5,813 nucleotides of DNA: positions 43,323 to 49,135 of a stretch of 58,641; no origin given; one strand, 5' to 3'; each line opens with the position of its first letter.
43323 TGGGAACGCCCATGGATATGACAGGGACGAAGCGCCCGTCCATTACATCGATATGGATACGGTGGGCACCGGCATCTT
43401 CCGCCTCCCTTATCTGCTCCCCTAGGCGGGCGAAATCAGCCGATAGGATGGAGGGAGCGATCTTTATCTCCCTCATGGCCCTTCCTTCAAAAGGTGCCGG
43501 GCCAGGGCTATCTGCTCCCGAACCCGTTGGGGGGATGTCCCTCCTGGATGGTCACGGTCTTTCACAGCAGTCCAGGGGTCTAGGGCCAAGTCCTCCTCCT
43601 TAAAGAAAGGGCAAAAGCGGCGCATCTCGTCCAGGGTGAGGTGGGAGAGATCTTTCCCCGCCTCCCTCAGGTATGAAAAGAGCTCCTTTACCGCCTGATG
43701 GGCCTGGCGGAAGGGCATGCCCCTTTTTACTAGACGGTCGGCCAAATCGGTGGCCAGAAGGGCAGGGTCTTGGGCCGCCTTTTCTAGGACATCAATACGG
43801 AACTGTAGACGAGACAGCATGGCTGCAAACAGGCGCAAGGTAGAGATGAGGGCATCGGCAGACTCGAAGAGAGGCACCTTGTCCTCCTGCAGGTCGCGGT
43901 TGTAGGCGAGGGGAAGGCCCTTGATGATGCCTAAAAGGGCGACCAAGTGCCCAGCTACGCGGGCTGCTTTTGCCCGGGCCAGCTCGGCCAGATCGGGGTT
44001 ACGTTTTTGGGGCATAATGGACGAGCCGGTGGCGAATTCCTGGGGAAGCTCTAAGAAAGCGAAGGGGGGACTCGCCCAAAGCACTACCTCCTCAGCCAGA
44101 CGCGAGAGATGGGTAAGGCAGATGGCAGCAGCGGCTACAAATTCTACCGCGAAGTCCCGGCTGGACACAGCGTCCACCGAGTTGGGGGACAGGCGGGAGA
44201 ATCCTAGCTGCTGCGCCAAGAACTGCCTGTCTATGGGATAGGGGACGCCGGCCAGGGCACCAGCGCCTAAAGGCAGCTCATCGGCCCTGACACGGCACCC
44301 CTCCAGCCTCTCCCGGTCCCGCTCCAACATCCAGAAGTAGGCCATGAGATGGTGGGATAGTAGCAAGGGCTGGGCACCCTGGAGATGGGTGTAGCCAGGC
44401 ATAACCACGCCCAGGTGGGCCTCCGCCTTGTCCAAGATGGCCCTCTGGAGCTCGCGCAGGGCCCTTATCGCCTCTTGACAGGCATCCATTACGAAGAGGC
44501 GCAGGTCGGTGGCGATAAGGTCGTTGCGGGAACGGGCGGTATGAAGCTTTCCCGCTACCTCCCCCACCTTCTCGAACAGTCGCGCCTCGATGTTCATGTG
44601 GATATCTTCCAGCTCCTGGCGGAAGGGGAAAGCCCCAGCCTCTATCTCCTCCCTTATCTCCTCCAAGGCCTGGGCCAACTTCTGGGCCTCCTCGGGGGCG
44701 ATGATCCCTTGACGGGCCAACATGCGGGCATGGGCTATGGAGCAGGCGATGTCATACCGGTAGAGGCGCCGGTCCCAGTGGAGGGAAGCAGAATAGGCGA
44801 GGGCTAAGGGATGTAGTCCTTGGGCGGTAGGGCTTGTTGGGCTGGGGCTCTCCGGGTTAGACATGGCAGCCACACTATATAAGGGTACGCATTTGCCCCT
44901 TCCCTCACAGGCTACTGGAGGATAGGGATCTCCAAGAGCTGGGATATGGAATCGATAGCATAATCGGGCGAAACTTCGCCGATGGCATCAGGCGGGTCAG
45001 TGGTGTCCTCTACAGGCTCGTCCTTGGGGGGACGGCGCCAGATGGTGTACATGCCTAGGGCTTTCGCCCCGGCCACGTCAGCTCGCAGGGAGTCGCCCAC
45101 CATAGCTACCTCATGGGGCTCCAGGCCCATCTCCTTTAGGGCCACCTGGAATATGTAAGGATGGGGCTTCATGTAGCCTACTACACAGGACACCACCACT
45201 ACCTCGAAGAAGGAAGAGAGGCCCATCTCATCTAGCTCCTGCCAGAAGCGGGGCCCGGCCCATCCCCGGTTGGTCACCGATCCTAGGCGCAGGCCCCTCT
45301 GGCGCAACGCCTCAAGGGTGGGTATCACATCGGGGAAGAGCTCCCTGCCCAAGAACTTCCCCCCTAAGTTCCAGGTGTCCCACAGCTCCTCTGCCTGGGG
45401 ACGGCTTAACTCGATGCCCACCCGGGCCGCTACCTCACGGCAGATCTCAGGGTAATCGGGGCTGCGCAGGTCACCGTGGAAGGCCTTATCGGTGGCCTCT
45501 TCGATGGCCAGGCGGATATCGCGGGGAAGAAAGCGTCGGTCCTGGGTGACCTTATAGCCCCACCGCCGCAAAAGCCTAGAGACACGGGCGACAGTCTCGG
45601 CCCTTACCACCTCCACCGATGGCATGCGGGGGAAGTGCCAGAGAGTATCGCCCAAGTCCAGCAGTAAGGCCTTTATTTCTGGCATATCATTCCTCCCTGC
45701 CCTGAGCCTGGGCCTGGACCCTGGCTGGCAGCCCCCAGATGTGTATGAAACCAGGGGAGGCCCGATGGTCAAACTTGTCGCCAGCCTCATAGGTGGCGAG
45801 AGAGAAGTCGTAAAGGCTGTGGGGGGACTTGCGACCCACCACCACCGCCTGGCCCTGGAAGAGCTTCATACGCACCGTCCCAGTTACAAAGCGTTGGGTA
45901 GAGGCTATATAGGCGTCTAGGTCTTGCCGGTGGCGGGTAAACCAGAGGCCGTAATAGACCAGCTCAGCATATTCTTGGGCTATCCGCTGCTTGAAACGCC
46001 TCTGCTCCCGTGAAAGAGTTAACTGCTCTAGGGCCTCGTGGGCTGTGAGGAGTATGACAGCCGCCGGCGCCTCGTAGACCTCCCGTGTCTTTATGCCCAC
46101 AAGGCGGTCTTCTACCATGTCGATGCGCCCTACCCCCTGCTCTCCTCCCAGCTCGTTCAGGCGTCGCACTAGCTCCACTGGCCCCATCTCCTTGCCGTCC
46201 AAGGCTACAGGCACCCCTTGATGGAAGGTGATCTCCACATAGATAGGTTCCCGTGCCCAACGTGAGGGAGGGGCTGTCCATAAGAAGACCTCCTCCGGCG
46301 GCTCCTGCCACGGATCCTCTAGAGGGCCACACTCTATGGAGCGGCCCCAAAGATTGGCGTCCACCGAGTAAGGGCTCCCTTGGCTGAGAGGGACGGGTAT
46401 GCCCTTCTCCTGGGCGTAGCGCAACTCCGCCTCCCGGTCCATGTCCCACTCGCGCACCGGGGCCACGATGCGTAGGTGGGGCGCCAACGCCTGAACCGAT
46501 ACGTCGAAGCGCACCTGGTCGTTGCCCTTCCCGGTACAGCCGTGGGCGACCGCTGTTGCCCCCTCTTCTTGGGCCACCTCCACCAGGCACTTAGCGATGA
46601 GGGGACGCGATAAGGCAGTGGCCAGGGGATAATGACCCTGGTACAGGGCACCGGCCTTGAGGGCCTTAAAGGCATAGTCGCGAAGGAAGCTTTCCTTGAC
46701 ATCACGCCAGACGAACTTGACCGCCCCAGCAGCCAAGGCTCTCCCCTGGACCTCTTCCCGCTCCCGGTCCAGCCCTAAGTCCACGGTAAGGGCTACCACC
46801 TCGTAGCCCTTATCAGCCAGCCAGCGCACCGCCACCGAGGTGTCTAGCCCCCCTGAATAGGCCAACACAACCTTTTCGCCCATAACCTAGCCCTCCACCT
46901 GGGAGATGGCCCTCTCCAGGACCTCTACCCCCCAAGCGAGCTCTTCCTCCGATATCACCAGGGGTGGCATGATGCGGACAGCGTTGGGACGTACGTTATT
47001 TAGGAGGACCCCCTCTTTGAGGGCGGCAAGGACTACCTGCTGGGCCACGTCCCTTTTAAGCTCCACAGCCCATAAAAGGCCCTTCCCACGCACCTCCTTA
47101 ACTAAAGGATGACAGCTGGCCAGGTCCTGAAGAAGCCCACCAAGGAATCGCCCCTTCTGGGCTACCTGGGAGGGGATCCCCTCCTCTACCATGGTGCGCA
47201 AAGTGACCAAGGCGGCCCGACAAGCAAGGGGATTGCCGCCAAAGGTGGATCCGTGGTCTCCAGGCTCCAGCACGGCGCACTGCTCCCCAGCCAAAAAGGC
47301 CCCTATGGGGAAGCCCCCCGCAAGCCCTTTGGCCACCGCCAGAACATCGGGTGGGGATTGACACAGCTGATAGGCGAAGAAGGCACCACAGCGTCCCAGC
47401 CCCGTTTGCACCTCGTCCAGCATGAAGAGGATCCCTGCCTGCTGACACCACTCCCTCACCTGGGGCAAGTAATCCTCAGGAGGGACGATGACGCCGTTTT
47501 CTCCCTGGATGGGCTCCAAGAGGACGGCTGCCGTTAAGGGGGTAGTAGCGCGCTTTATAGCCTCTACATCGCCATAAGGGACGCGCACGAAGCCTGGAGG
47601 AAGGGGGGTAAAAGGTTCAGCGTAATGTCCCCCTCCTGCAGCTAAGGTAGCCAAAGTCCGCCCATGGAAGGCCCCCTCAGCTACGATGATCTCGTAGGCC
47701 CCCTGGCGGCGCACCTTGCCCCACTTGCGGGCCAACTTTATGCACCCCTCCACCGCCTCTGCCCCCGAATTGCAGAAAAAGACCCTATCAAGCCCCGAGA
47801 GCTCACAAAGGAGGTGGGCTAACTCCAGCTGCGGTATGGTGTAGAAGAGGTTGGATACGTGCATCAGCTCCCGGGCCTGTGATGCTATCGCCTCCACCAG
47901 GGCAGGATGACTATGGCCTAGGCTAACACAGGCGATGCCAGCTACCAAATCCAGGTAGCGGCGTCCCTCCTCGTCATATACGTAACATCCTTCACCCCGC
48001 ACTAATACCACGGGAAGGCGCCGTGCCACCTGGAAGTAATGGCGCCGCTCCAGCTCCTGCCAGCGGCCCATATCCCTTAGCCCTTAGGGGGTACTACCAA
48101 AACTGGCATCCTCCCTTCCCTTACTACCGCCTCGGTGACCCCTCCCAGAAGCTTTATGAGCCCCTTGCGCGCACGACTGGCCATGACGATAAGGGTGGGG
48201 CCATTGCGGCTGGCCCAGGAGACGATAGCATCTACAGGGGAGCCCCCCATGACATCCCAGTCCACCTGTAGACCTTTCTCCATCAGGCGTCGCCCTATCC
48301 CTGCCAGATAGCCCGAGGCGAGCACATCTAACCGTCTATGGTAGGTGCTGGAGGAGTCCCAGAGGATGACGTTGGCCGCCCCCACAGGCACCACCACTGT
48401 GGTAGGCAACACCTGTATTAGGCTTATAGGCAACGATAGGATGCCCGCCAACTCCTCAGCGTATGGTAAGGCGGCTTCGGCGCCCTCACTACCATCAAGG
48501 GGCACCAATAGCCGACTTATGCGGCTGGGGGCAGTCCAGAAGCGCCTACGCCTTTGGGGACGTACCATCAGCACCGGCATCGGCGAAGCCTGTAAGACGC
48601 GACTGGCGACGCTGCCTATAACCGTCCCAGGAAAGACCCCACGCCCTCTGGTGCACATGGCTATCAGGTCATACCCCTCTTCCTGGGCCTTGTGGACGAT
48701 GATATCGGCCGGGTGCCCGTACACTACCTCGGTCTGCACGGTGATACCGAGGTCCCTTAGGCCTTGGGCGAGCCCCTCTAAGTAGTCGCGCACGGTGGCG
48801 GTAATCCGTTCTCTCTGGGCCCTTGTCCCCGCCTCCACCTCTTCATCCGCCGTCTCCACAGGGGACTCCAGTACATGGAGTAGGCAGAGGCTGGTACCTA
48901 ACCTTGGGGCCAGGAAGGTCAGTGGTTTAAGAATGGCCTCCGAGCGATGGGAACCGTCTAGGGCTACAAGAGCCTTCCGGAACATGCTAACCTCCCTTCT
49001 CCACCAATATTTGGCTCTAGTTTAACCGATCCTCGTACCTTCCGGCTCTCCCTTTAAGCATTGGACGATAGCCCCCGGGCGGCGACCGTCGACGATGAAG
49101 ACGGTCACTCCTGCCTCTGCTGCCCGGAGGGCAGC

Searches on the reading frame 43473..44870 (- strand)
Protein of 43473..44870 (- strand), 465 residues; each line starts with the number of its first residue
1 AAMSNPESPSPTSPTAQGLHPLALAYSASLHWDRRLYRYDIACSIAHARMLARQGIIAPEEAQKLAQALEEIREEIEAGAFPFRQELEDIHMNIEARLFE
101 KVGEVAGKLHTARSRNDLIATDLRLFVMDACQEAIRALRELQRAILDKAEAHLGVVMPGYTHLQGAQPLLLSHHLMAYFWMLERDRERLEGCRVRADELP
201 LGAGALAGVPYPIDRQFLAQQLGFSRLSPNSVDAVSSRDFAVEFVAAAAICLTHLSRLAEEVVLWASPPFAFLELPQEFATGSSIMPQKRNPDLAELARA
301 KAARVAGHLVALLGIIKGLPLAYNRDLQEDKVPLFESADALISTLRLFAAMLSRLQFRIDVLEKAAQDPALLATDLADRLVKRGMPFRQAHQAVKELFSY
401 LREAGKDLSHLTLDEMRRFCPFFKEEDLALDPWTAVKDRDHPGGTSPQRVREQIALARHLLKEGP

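Call 61: search_protein_families(library=pfam, proteins=[window:43473-44870:-], max_evalue=0.00001)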
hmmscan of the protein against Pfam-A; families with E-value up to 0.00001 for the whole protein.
window:43473-44870:- (465 aa): 2 families
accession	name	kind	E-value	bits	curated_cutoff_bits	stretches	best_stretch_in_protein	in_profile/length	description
PF00206.25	Lyase_1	-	7.1e-73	246.2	27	1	24-307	12-312/312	Lyase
PF14698.11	ASL_C2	-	1e-18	67.9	27.3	1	371-436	2-68/69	Argininosuccinate lyase C-terminal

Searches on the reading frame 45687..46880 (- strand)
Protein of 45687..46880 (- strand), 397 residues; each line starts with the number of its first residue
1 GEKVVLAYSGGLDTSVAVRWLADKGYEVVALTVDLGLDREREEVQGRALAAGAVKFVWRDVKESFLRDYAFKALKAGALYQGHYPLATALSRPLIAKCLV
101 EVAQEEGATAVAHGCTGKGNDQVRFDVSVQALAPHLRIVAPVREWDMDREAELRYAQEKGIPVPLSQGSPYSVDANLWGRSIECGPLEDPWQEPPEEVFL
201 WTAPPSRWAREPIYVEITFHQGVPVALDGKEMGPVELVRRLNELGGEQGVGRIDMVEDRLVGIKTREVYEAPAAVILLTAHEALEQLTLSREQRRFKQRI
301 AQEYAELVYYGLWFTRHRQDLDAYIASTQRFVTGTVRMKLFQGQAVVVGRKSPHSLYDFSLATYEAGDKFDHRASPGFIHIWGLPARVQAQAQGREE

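Call 61: search_protein_families(library=pfam, proteins=[window:45687-46880:-], max_evalue=0.00001)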
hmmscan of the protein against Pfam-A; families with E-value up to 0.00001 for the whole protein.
window:45687-46880:- (397 aa): 2 families
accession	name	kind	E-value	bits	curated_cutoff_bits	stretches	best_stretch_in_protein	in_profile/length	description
PF20979.2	Arginosuc_syn_C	-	4e-93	311.4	27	1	171-388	1-218/219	Arginosuccinate synthase C-terminal domain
PF00764.25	Arginosuc_synth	-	6.5e-65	218.5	27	1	3-162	1-162/162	Arginosuccinate synthase N-terminal HUP domain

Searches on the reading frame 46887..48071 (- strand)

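Call 4: search_protein_families(library=ncbifam, proteins=[window:46887-48071:-])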
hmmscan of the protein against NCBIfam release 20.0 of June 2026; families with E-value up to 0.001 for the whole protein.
window:46887-48071:- (394 aa): 70 families (the best 25 are shown)
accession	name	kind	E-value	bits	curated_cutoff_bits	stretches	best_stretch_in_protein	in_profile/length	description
NF002874.0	PRK03244.1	equivalog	2.3e-133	444.9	457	1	19-392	25-395/399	acetylornithine transaminase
TIGR00707.1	argD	subfamily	3.4e-133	444.2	410.05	1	13-389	3-380/381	acetylornithine/succinylornithine family transaminase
NF002325.0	PRK01278.1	subfamily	8.7e-126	419.7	372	1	12-392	6-389/395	acetylornithine transaminase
NF002985.0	PRK03715.1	equivalog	1.1e-112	376.6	568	1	11-391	10-393/395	acetylornithine transaminase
NF002797.0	PRK02936.1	equivalog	1.1e-107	360.2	496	1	11-391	3-379/385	acetylornithine transaminase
NF003468.0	PRK05093.1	subfamily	2.8e-107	358.9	522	1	20-392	24-402/405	acetylornithine/succinyldiaminopimelate transaminase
TIGR03246.1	arg_catab_astC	subfamily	3.3e-104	349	609.95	1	20-392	18-396/397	acetylornithine/succinylornithine family transaminase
NF004426.0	PRK05769.1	equivalog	7.9e-102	341.3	552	2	181-392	223-440/441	acetyl ornithine aminotransferase family protein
TIGR01885.1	Orn_aminotrans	equivalog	6.1e-99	331.5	378.4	1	10-389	10-401/402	ornithine--oxo-acid transaminase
NF009047.0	PRK12381.1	subfamily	2.2e-98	329.8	630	1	20-392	22-400/406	bifunctional succinylornithine transaminase/acetylornithine transaminase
NF003397.0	PRK04612.1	equivalog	1.8e-97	326.8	735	1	10-391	13-403/408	acetylornithine transaminase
NF005993.0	PRK08117.1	subfamily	8.6e-96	321.2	574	2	179-392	207-430/433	aspartate aminotransferase family protein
NF003145.0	PRK04073.1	equivalog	1.9e-95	319.7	656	1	17-387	20-393/396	ornithine--oxo-acid transaminase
NF008570.0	PRK11522.1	equivalog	5.8e-85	285.6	612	1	25-392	74-457/464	putrescine aminotransferase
NF053554.1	prodigi_MAP_PigE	equivalog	3.4e-84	283.7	850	1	16-346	397-735/837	prodigiosin MAP biosynthesis aminotransferase PigE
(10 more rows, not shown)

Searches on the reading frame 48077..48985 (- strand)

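Call 4: search_protein_families(library=ncbifam, proteins=[window:48077-48985:-])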
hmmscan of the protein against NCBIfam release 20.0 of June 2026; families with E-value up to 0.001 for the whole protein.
window:48077-48985:- (302 aa): 3 families
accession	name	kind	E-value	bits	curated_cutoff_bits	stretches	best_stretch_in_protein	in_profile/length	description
NF011581.0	PRK15005.1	equivalog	1.5e-08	34.9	166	1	159-298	5-143/144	universal stress protein UspF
NF012000.0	PRK15456.1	equivalog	2.1e-08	34.3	189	1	22-142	24-142/142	universal stress protein UspG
NF008380.0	PRK11175.1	equivalog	2.9e-08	33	227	1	52-145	55-149/313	universal stress protein UspE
